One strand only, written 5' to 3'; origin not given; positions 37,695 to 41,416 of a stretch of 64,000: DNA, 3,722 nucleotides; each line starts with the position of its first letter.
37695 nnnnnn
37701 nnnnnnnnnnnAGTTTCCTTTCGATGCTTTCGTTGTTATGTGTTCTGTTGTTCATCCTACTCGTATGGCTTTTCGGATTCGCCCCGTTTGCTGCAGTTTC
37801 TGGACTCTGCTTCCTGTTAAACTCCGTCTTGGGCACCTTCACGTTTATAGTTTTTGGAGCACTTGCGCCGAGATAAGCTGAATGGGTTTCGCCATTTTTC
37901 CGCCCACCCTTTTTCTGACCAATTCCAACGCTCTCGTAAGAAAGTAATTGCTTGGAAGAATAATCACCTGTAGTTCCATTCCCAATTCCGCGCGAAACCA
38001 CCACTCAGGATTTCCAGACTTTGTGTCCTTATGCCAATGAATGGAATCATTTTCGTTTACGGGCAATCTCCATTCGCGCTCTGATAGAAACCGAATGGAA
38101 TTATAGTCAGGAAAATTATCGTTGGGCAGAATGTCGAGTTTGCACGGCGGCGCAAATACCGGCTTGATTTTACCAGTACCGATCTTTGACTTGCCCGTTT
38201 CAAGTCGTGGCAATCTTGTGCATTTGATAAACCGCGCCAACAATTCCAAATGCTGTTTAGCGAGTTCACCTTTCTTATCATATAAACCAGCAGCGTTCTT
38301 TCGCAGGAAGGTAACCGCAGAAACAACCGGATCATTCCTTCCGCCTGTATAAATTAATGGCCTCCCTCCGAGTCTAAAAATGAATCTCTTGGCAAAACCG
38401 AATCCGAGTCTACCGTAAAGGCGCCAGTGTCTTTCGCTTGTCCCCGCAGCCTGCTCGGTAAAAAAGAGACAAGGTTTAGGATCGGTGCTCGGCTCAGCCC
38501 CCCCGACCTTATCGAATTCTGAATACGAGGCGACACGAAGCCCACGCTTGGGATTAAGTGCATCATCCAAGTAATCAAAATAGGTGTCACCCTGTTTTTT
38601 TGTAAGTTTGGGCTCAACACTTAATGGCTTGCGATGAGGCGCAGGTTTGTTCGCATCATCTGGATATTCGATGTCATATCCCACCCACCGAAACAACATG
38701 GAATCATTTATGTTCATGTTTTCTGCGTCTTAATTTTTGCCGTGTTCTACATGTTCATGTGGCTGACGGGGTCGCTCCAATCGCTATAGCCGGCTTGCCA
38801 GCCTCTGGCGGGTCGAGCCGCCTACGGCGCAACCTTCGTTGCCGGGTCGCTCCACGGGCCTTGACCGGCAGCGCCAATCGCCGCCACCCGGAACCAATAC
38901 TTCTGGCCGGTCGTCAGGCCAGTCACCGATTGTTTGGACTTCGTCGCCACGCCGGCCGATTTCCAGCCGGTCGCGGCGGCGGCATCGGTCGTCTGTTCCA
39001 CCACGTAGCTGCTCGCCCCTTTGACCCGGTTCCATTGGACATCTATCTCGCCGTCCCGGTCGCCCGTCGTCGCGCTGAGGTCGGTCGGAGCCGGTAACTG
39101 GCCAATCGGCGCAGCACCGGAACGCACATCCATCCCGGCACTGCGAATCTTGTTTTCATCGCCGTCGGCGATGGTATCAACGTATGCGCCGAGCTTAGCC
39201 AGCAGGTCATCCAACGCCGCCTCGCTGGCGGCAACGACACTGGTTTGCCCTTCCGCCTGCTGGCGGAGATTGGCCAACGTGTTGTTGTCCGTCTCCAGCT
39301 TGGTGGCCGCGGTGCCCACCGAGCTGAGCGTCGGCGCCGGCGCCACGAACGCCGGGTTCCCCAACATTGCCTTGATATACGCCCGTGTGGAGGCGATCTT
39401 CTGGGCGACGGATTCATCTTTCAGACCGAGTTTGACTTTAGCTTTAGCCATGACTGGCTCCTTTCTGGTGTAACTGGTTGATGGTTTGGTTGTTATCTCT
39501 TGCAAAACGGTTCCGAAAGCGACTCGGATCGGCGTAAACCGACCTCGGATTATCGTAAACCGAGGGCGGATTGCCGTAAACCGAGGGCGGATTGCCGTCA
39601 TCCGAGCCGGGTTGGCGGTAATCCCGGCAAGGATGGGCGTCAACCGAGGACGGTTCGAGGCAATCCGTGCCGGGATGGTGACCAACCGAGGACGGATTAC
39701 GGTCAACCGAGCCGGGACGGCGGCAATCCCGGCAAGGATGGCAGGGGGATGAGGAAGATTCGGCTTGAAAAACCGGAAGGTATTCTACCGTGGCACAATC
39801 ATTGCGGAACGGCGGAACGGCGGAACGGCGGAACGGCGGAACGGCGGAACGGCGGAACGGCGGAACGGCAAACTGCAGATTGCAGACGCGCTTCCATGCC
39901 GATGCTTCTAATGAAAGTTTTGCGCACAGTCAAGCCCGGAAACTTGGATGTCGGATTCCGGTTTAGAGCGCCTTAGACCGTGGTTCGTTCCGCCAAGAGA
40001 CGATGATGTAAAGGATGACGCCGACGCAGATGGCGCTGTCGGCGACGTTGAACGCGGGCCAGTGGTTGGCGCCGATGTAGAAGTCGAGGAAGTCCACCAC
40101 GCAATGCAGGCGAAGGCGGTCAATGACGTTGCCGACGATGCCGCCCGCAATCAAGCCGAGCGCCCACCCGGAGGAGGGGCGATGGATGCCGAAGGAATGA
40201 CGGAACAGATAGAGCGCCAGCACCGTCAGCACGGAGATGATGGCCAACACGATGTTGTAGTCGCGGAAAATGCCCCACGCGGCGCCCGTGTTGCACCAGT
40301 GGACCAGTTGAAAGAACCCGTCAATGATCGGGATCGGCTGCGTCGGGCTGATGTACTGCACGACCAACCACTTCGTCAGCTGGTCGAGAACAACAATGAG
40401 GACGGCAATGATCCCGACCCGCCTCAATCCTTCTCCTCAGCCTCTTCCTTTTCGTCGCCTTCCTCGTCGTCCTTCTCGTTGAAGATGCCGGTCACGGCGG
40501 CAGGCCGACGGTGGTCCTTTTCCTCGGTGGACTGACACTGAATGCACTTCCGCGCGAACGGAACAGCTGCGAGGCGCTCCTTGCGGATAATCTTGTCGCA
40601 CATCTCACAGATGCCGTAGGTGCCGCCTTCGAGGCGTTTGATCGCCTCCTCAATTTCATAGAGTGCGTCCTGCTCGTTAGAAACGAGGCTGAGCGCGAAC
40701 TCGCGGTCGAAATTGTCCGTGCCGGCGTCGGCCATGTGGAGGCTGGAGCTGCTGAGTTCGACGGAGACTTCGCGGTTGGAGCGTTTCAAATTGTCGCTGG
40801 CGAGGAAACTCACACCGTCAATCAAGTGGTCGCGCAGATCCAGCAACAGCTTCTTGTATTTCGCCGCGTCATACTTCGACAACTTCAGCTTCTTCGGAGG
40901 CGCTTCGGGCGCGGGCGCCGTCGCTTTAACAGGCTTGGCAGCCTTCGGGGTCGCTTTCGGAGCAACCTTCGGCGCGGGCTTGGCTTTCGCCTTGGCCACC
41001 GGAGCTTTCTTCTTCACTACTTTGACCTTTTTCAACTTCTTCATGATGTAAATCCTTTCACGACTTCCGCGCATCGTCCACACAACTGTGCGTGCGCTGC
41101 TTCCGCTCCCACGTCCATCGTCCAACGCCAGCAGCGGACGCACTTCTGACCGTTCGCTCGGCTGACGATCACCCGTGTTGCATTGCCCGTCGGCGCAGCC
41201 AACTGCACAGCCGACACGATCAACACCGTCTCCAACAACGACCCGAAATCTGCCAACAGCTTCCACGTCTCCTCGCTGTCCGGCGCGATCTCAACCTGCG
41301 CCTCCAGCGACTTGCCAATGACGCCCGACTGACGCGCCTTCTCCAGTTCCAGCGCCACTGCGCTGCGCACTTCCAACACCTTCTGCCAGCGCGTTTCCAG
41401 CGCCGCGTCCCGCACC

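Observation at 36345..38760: About 2.4 kb low-GC islet: four-gene operon of unknown function embedded between high-GC housekeeping genes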

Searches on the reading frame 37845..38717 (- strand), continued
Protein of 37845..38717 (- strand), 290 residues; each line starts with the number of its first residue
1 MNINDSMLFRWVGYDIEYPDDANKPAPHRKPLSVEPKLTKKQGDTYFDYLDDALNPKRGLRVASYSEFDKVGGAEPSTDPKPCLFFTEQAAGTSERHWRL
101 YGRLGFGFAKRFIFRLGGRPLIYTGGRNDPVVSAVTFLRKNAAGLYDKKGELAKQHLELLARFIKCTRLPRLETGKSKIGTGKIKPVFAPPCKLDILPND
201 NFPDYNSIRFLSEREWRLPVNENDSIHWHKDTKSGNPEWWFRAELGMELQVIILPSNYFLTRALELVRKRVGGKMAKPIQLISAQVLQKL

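Call 63: search_protein_families(library=pfam, alignment_id=A2, max_evalue=0.01)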
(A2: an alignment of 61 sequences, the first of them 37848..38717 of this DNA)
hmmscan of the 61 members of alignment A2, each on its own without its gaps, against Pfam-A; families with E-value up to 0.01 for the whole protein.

A. member 1, window:37848-38717:- (290 aa): 0 families

B. families by the number of members that match (of 61 scanned): 3 families
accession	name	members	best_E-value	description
PF10899.13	AbiGi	58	1.9e-12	Putative abortive phage resistance protein AbiGi, antitoxin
PF10249.14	NDUFB10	1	0.0019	NADH-ubiquinone oxidoreductase subunit 10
PF17309.7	DUF5356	1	0.0027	Family of unknown function (DUF5356)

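Call 68: find_related_loci(query=A1, collection=viral_contigs, flank=6000)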
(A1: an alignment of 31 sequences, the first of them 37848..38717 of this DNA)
Query A1 (290 aa) in viral_contigs; peptide patterns used: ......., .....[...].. (x = any residue, [..] = any of these).
13 stretches matched a pattern, but none encodes a relative of the query by tblastn (E <= 1e-3).

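Call 74: predict_structure(alignment_id=A2)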
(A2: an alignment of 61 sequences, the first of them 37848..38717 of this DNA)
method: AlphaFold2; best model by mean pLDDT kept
length: 290 residues; sequences in the alignment: 61
mean_pLDDT: 91.0   pTM: 0.86
mean pLDDT of the five models: 91.0, 90.3, 89.9, 89.5, 87.3
residues with pLDDT >= 90: 218; 70-90: 55; 50-70: 16; < 50: 1
segments of 3 or more residues with pLDDT < 50: none
pLDDT, mean of each block of 10 residues (from residue 1): 75 97 91 94 98 97 94 94 95 92 97 97 94 96 95 97 92 71 73 72 77 92 97 95 96 97 95 85 94
secondary structure, 60 per line:
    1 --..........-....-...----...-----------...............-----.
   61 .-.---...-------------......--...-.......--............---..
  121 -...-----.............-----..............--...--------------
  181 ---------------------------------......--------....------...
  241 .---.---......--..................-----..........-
elements in order: H3-6 E7-12 H14-17 H40-54 E83-88 H95-101 E104-109 H110-115 E122-124 H130-142 H148-161 E164-166 E214-219 E228-231 E238-241 E249-254 H257-274 E280-283 H284-289

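Call 78: fold_search(model_id=the predicted structure, library=pdb)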
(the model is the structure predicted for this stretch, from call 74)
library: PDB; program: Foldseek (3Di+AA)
matches with E <= 10: 53; with E <= 0.001: 0
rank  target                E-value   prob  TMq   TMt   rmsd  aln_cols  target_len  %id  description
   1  4c68_C                9.3e-01  0.02  0.09  0.07  20.6       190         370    8  Plasmodium vivax N-myristoyltransferase in complex with a peptidomimetic inhibitor (released 2014-09-24)
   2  7omw                  1.3e+00  0.13  0.14  0.19   9.7        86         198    7  Thermus sp. 2.9 DarT in complex with NAD+ (released 2021-06-23)
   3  7yw4                  1.3e+00  0.12  0.12  0.23   5.9        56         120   12  Crystal structure of tRNA 2'-phosphotransferase from Saccharomyces cerevisiae (released 2023-07-26)
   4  7omv                  1.9e+00  0.07  0.25  0.32  14.5       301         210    8  Thermus sp. 2.9 DarT (released 2021-06-23)
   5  9bfg_A                1.9e+00  0.06  0.08  0.05  11.5        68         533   16  Structure of the crosslinked PCP-E didomain of tyrocidine synthetase A (released 2024-10-09)
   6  1s21                  1.9e+00  0.04  0.13  0.21  12.5       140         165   11  Crystal Structure of AvrPphF ORF2, A Type III Effector from P. syringae (released 2004-09-14)
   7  7omy_AAA              2.6e+00  0.05  0.24  0.32  14.4       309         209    7  Thermus sp. 2.9 DarT in complex with carba-NAD+ and ssDNA (released 2021-06-23)
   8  2ync_C                3.1e+00  0.01  0.08  0.07  20.5       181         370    8  Plasmodium vivax N-myristoyltransferase in complex with YnC12-CoA thioester. (released 2014-01-15)
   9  9bfg_B                3.8e+00  0.04  0.08  0.05  11.5        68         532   16  Structure of the crosslinked PCP-E didomain of tyrocidine synthetase A (released 2024-10-09)
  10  7rbp_B                3.8e+00  0.01  0.08  0.08  19.0       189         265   13  Medicago truncatula D-1-piperideine-2-carboxylic acid reductase (released 2022-07-06)
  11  4m1a_A                4.0e+00  0.10  0.10  0.23   2.8        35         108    8  Crystal structure of a Domain of unknown function (DUF1904) from Sebaldella termitidis ATCC 33386 (released 2013-08-14)
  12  3bqh                  4.3e+00  0.03  0.09  0.15   8.0        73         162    8  Structure of the central domain (MsrA) of Neisseria meningitidis PilB (oxidized form) (released 2008-02-19)
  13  2fyh_MODEL_1_A        4.3e+00  0.01  0.08  0.11  13.3        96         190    9  Solution structure of the 2'-5' RNA ligase-like protein from Pyrococcus furiosus (released 2007-02-20)
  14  8yb5_B                4.8e+00  0.06  0.12  0.10  13.0        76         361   10  SARS-CoV-2 DMV nsp3-4 pore complex (consensus-pore, C6 symmetry) (released 2024-06-19)
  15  8r2e_B                5.1e+00  0.01  0.08  0.17  15.1        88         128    7  X-ray crystallographic structure of SnoaL2 in complex with the polyketide reaction product (released 2024-08-07)
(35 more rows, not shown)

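Call 99: search_dna_similar(query=window:37848-38717:-, collection=plasmids, mode=protein, max_evalue=0.001, max_rows=15)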
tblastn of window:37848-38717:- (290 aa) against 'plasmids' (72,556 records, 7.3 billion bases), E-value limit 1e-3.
No match.

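Call 100: search_dna_similar(query=window:37848-38717:-, collection=phages, mode=protein, max_evalue=0.001, max_rows=15)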
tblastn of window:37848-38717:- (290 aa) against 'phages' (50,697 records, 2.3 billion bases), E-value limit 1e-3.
No match.

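Call 101: search_dna_similar(query=P0187, collection=plasmids, mode=protein, max_evalue=0.001, max_rows=12)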
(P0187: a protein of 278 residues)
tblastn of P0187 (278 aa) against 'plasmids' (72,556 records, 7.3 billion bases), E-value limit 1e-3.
Records with a match: 48; places in all: 48; records where one place covers at least 80% of the query: 29.
Best place of each record, by identity: <60% 48.
By first word of the organism name: Escherichia 45; Salmonella 3.
By predicted mobility (MOB-suite, as given by PLSDB): non-mobilizable 26; conjugative 21; mobilizable 1.
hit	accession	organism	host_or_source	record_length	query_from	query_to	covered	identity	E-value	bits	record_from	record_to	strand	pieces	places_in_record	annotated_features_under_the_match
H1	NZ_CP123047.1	Escherichia coli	Homo sapiens,sputum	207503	38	275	86%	26.8%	4e-8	62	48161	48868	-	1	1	abortive infection system antitoxin AbiGi family protein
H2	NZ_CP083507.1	Escherichia coli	Homo sapiens,blood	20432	38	271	84%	25.7%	6e-8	61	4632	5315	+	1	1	abortive infection system antitoxin AbiGi family protein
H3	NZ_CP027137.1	Escherichia coli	-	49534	38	271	84%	25.7%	6e-8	61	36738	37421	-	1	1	abortive infection system antitoxin AbiGi family protein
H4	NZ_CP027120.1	Escherichia coli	cell culture,bovine mastitis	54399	38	271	84%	25.7%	6e-8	61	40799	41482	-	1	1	abortive infection system antitoxin AbiGi family protein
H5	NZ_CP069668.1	Escherichia coli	Homo sapiens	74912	38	271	84%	25.7%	6e-8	61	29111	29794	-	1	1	abortive infection system antitoxin AbiGi family protein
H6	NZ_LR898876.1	Escherichia coli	Homo sapiens,rectal swab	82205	38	271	84%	25.7%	6e-8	61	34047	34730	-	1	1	abortive infection system antitoxin AbiGi family protein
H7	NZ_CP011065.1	Escherichia coli str. Sanji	pheasant,pheasant duodenum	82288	38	271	84%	25.7%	6e-8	61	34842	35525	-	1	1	abortive infection system antitoxin AbiGi family protein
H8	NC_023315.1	Escherichia coli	-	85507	38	271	84%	25.7%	6e-8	61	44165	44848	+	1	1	abortive infection system antitoxin AbiGi family protein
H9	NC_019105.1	Salmonella enterica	cattle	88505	38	271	84%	25.7%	6e-8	61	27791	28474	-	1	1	abortive infection system antitoxin AbiGi family protein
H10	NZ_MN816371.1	Escherichia coli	-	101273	38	271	84%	25.7%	6e-8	61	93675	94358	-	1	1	abortive infection system antitoxin AbiGi family protein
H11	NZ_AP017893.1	Escherichia coli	-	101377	38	271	84%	25.7%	6e-8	61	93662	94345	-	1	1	abortive infection system antitoxin AbiGi family protein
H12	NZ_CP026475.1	Escherichia coli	Homo sapiens,blood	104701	38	271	84%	25.7%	6e-8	61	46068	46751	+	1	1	abortive infection system antitoxin AbiGi family protein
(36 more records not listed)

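Call 102: search_dna_similar(query=P0133, collection=plasmids, mode=protein, max_evalue=0.001, max_rows=12)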
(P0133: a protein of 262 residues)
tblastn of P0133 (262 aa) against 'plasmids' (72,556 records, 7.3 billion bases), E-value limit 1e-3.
No match.

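Call 103: get_annotated_region(hit=H9, flank=4000)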
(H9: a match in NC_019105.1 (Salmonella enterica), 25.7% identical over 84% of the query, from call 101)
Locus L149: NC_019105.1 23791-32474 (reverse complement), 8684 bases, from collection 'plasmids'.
description: Salmonella enterica subsp. enterica serovar Dublin plasmid pSD_88, complete sequence
organism: Salmonella enterica (NCBI taxid 98360)
taxonomy: Bacteria; Pseudomonadota; Gammaproteobacteria; Enterobacterales; Enterobacteriaceae; Salmonella; Salmonella enterica
host: -; source: cattle; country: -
typing (MOB-suite, as given by PLSDB): non-mobilizable; replicon IncFIB,IncFII
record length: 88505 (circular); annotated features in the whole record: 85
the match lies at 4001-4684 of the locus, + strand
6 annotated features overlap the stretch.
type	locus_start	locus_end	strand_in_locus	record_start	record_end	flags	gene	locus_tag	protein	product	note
CDS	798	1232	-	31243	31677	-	psiB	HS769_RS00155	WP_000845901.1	conjugation system SOS inhibitor PsiB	-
CDS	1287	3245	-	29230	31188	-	-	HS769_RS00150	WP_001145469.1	ParB/RepB/Spo0J family partition protein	-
CDS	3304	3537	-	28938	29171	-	-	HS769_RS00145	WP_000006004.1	DUF905 domain-containing protein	-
CDS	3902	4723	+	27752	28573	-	-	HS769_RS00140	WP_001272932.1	abortive infection system antitoxin AbiGi family protein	-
CDS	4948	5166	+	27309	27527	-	-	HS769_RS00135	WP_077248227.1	hypothetical protein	-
CDS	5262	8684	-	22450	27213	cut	avs4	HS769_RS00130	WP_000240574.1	AVAST type 4 anti-phage nuclease Avs4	-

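Call 104: get_annotated_region(hit=H1, flank=4000)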
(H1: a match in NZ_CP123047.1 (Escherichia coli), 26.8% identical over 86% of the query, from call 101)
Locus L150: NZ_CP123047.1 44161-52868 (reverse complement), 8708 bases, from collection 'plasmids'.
description: Escherichia coli strain EC0430 plasmid pEC0430-1, complete sequence
organism: Escherichia coli (NCBI taxid 562)
taxonomy: Bacteria; Pseudomonadota; Gammaproteobacteria; Enterobacterales; Enterobacteriaceae; Escherichia; Escherichia coli
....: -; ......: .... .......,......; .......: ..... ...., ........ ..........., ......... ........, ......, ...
typing (MOB-suite, as given by PLSDB): conjugative; replicon IncFIB,IncFIC,rep_cluster_2244,rep_cluster_2313; relaxase MOBF,MOBF,MOBP; mating-pair formation MPF_F
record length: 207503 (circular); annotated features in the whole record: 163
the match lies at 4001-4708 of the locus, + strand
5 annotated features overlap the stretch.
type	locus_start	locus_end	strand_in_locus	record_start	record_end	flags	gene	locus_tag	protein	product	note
CDS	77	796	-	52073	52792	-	-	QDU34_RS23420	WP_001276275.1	plasmid SOS inhibition protein A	-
CDS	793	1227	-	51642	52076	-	psiB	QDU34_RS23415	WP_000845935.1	conjugation system SOS inhibitor PsiB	-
CDS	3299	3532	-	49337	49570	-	-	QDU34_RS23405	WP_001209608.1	DUF905 domain-containing protein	-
CDS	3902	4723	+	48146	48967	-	-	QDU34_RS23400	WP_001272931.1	abortive infection system antitoxin AbiGi family protein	-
CDS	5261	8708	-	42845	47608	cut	avs4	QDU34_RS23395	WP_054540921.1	AVAST type 4 anti-phage nuclease Avs4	-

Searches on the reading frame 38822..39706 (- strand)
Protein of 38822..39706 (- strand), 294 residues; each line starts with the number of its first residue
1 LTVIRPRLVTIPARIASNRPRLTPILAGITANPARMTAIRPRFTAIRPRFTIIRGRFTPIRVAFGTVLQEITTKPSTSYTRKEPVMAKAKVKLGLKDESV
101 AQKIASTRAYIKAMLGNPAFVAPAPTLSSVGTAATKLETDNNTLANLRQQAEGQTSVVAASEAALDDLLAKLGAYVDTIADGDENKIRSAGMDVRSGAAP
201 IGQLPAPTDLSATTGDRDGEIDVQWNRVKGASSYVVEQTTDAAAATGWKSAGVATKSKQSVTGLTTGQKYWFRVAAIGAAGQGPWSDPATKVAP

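Call 3: search_protein_families(library=pfam, proteins=[window:38822-39706:-], max_evalue=0.1)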
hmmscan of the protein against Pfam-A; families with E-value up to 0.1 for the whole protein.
window:38822-39706:- (294 aa): 5 families
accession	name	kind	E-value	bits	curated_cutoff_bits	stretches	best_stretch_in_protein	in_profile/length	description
PF00041.27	fn3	-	6.3e-08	33.2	25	1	206-290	2-82/84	Fibronectin type III domain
PF16656.11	Pur_ac_phosph_N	-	0.0044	18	30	1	216-288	10-88/93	Purple acid Phosphatase, N-terminal domain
PF16655.11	PhoD_N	-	0.015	16.3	30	1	217-276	26-78/90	PhoD-like phosphatase, N-terminal domain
PF25788.1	Ig_Rha78A_N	-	0.039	14.7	27.4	1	232-290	36-98/105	Rha78A-like, N-terminal immunoglobulin domain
PF25814.1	fn3_SORL1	-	0.071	13.6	27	0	205-290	3-84/90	SORL1-like, fn3 domain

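Call 4: search_protein_families(library=padloc, proteins=[window:38822-39706:-], max_evalue=0.1)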
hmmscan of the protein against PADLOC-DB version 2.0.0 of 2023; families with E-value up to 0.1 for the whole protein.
window:38822-39706:- (294 aa): 0 families

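Call 5: search_protein_families(library=ncbifam, proteins=[window:38822-39706:-], max_evalue=0.1)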
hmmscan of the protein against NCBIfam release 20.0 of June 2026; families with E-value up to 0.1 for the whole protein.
window:38822-39706:- (294 aa): 0 families

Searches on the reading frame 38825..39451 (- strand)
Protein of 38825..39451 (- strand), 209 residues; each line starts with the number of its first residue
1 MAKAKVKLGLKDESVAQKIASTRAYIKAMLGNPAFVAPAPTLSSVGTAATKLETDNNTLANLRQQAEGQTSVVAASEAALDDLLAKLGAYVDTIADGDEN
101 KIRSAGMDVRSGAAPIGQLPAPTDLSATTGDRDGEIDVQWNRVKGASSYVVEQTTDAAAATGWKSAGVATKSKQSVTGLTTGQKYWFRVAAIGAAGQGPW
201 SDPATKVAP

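Call 31: find_encoding_contigs(protein=window:38825-39451:-, flank=6000, max_places=10)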
Protein window:38825-39451:- (209 aa): 13 contigs read that carry it; 10 places shown.
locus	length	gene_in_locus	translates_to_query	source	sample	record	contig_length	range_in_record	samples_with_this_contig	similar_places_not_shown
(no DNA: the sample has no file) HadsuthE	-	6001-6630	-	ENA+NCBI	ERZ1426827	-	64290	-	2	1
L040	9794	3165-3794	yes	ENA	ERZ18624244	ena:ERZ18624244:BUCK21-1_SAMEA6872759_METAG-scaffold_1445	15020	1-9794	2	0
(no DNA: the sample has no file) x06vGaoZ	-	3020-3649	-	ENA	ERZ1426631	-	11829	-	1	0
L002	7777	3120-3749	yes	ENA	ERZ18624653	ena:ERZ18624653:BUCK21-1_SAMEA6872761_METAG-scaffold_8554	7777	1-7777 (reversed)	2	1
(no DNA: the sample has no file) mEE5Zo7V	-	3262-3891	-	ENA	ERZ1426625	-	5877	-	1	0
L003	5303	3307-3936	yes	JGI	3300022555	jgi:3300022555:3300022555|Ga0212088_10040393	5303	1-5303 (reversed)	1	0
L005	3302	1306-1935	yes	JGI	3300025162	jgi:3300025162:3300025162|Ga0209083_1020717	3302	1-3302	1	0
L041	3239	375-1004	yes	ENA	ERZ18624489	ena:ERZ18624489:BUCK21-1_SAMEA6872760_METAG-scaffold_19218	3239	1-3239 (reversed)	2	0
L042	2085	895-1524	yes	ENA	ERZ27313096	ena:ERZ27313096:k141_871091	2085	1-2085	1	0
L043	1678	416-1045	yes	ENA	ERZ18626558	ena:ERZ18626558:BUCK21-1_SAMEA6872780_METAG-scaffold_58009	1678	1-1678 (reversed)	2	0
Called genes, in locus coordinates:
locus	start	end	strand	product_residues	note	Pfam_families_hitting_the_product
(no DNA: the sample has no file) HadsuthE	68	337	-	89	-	-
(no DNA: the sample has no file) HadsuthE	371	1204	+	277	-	-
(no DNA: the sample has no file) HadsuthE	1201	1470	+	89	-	-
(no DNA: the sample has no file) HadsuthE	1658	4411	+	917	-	PF00133:tRNA-synt_1, PF01406:tRNA-synt_1e (faint), PF09334:tRNA-synt_1g, PF13603:tRNA-synt_1_2, PF08264:Anticodon_1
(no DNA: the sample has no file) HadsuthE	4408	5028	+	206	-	PF01258:zf-dskA_traR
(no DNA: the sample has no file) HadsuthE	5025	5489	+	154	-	PF01252:Peptidase_A8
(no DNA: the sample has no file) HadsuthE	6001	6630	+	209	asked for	PF00041:fn3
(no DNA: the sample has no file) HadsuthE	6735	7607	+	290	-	-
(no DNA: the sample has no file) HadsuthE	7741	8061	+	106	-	-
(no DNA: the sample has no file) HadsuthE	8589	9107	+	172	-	-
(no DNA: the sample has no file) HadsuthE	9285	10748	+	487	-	PF00149:Metallophos, PF12850:Metallophos_2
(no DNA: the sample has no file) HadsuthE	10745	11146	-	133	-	PF01245:Ribosomal_L19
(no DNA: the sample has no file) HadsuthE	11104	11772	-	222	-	PF01746:tRNA_m1G_MT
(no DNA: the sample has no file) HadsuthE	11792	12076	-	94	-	PF13083:KH_KhpA-B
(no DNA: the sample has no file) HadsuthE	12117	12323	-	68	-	PF00886:Ribosomal_S16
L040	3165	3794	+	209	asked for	PF00041:fn3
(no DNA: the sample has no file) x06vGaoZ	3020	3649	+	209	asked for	PF00041:fn3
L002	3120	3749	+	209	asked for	PF00041:fn3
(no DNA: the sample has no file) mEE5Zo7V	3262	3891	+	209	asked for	PF00041:fn3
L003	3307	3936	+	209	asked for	PF00041:fn3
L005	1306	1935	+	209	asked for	PF00041:fn3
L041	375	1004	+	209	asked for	PF00041:fn3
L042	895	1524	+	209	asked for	PF00041:fn3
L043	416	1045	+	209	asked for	PF00041:fn3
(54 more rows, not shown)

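Call 69: find_related_loci(query=window:38825-39451:-, collection=viral_contigs, flank=6000)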
Query window:38825-39451:- (209 aa) in viral_contigs; peptide patterns used: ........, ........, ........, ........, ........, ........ (x = any residue, [..] = any of these).
10 stretches matched a pattern, but none encodes a relative of the query by tblastn (E <= 1e-3).

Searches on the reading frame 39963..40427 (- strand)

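Call 3: search_protein_families(library=pfam, proteins=[window:39963-40427:-], max_evalue=0.1)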
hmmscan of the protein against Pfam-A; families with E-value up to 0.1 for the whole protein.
window:39963-40427:- (154 aa): 1 family
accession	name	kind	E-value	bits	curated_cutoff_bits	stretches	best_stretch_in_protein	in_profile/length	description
PF01252.23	Peptidase_A8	-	7e-39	133.7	25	1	7-144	1-140/142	Signal peptidase (SPase) II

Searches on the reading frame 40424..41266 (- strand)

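Call 3: search_protein_families(library=pfam, proteins=[window:40424-41266:-], max_evalue=0.1)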
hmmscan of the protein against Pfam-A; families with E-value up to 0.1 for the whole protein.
window:40424-41266:- (280 aa): 1 family
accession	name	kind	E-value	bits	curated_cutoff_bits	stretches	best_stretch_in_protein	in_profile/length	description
PF01258.23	zf-dskA_traR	-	7.4e-10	39.1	24.9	1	215-250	1-36/36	Prokaryotic dksA/traR C4-type zinc finger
